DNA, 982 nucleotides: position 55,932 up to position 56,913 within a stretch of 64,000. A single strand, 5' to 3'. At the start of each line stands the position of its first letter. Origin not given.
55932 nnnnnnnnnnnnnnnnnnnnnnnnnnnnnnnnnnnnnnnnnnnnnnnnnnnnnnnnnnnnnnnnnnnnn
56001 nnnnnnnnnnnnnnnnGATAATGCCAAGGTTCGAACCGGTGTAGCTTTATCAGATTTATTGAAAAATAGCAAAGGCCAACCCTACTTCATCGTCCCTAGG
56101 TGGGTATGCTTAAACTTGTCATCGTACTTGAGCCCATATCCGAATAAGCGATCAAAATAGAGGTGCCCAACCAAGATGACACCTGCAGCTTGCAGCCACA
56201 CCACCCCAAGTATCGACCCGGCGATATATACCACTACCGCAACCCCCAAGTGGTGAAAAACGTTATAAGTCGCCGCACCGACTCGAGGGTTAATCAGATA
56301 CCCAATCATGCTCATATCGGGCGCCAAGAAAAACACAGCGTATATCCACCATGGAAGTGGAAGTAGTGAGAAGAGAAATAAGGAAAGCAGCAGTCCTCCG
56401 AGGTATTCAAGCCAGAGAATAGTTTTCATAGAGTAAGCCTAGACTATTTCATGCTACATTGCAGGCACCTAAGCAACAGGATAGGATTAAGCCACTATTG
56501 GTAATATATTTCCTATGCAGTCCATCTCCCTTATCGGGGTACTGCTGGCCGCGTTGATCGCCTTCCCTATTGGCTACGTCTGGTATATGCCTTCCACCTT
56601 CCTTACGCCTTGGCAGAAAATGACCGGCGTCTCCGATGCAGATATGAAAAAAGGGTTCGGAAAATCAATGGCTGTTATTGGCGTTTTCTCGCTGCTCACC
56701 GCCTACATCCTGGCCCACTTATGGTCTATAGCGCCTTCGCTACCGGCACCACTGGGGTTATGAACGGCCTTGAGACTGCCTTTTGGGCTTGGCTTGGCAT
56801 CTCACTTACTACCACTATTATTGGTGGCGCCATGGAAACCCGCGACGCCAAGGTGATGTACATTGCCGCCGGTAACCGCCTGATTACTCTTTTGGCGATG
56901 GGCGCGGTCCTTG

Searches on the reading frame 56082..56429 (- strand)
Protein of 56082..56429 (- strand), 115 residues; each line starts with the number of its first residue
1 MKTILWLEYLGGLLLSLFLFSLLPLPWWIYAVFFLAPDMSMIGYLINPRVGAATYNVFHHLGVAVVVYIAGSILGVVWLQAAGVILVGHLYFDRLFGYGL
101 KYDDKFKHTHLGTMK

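Call 89: search_protein_families(library=pfam, proteins=[window:56082-56429:-], max_evalue=0.01)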
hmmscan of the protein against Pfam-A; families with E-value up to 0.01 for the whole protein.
window:56082-56429:- (115 aa): 1 family
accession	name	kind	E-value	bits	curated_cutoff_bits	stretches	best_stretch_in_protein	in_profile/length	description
PF14079.11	DUF4260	-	3.3e-39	133.9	27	1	3-113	2-112/113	Domain of unknown function (DUF4260)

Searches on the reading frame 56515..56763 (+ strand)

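Call 89: search_protein_families(library=pfam, proteins=[window:56515-56763:+], max_evalue=0.01)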
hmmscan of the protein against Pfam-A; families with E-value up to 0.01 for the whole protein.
window:56515-56763:+ (82 aa): 1 family
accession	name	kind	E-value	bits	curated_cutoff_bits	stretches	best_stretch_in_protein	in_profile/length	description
PF08570.15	DUF1761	-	2.4e-09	38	31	1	8-70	2-63/123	Protein of unknown function (DUF1761)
